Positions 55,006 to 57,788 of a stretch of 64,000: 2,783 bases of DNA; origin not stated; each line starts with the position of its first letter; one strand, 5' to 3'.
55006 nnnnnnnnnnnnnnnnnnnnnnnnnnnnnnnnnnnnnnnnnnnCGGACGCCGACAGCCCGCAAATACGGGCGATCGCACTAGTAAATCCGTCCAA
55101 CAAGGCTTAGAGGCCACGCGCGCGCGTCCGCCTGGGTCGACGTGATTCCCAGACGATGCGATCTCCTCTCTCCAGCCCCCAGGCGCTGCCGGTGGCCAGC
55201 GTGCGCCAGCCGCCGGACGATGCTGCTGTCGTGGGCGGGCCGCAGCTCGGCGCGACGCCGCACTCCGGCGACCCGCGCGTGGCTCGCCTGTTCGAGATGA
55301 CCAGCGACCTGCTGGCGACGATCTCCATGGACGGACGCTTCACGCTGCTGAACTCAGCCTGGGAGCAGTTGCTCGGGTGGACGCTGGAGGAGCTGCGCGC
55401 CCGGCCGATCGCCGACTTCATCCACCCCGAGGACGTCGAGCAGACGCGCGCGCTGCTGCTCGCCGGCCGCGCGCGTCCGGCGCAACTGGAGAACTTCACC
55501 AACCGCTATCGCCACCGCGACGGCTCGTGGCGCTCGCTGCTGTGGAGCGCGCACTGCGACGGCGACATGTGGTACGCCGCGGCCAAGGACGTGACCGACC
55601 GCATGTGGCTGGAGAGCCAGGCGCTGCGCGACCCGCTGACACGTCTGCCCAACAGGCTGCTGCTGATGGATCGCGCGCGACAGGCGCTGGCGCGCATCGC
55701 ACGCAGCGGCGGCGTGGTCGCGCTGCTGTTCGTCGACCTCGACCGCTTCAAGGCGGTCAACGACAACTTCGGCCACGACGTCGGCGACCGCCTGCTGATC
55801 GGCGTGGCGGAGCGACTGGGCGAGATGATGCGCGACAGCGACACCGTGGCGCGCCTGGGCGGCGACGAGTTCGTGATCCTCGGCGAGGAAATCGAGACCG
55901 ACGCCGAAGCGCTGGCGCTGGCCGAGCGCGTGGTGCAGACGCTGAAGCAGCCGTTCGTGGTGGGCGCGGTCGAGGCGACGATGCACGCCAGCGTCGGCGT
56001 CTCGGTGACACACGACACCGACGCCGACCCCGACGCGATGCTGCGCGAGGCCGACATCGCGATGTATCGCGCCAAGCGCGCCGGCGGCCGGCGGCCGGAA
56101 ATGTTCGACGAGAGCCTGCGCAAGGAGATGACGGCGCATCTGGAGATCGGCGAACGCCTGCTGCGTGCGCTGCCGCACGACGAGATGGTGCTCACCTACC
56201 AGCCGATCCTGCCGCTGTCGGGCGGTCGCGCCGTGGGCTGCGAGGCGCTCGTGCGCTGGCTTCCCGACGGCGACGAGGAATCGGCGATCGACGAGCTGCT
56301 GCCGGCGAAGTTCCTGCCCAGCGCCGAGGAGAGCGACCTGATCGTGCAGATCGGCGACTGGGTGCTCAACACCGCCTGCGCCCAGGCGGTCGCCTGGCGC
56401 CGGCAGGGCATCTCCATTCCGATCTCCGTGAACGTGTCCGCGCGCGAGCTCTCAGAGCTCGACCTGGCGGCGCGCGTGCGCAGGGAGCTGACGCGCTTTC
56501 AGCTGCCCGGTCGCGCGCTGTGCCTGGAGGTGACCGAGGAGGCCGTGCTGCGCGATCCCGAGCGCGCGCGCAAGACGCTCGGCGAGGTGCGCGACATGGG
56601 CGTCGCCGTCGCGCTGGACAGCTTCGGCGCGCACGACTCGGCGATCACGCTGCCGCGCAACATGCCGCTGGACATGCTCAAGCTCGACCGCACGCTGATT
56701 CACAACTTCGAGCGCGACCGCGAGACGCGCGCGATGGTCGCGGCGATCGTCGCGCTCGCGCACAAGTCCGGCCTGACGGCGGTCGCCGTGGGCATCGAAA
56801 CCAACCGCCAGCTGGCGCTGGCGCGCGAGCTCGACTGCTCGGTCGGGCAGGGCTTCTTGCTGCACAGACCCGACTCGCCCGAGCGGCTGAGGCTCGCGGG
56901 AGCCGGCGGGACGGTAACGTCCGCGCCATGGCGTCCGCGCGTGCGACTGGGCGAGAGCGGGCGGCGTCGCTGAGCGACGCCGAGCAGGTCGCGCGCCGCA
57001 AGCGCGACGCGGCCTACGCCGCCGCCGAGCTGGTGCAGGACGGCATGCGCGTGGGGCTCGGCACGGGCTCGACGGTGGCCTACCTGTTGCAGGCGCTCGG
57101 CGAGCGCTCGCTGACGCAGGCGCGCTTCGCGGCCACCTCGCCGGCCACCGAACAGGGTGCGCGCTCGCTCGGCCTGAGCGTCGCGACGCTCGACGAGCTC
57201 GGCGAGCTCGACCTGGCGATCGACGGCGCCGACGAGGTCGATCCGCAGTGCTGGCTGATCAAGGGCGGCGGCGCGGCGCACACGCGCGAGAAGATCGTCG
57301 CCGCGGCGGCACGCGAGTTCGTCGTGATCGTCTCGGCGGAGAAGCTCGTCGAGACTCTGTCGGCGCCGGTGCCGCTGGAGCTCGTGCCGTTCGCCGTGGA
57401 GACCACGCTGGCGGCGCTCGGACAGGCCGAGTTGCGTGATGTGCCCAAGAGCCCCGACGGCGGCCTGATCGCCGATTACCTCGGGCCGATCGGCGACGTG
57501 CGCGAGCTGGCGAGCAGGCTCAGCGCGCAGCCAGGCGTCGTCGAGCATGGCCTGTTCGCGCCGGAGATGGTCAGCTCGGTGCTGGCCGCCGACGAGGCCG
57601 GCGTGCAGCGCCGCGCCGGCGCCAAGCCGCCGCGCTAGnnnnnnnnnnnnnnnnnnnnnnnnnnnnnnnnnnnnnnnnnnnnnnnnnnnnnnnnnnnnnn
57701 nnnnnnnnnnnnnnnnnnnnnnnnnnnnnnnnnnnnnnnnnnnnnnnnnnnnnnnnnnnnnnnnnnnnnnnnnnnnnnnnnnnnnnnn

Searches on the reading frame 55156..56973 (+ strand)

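Call 31: search_protein_families(library=pfam, proteins=[window:55156-56973:+], max_evalue=0.001)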
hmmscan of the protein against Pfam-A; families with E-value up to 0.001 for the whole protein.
window:55156-56973:+ (605 aa): 7 families
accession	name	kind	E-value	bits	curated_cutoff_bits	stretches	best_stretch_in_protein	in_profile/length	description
PF00563.25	EAL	-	5.2e-57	193.4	31.3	1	334-572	3-236/236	EAL domain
PF00990.26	GGDEF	-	3.6e-46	157.3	23.8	1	156-312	1-160/161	Diguanylate cyclase, GGDEF domain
PF08447.18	PAS_3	-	4.3e-10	40.1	25.6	1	65-132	4-72/89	PAS fold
PF08448.16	PAS_4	-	1.7e-07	31.9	23.1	1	47-149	2-108/110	PAS fold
PF00989.32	PAS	-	2e-07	31.4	22.6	1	44-116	5-81/113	PAS fold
PF13188.13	PAS_8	-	6.3e-06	26.4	21.8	1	41-96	2-57/65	PAS domain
PF13426.13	PAS_9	-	6.4e-05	23.6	27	1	56-128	7-77/103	PAS domain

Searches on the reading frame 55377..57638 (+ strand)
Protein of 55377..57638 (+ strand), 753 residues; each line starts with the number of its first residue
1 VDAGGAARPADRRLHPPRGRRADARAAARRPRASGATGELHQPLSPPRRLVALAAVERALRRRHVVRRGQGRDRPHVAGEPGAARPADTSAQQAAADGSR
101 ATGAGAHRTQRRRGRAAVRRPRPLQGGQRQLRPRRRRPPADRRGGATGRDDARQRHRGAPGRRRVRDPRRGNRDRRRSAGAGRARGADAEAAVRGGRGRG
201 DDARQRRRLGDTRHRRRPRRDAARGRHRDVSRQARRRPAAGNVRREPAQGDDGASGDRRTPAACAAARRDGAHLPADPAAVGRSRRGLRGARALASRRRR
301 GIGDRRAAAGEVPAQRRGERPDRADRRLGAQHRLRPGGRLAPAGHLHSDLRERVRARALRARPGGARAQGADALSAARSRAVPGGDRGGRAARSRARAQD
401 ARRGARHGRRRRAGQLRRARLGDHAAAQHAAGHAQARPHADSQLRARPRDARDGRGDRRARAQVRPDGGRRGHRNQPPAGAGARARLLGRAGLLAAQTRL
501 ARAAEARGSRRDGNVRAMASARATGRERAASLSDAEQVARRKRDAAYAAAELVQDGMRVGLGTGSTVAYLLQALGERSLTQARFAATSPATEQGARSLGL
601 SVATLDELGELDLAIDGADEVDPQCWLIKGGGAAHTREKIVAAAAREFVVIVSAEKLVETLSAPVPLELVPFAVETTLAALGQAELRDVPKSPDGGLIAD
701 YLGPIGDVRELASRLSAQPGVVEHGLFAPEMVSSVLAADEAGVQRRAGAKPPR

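Call 31: search_protein_families(library=pfam, proteins=[window:55377-57638:+], max_evalue=0.001)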
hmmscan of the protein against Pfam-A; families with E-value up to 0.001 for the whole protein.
window:55377-57638:+ (753 aa): 2 families
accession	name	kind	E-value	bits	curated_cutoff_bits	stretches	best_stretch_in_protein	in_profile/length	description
PF06026.20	Rib_5-P_isom_A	-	5.3e-42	143.8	26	1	585-741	3-172/173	Ribose 5-phosphate isomerase A (phosphoriboisomerase A)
PF00455.28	DeoRC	-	3.7e-05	24.2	31.8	1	540-579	4-44/160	DeoR C terminal sensor domain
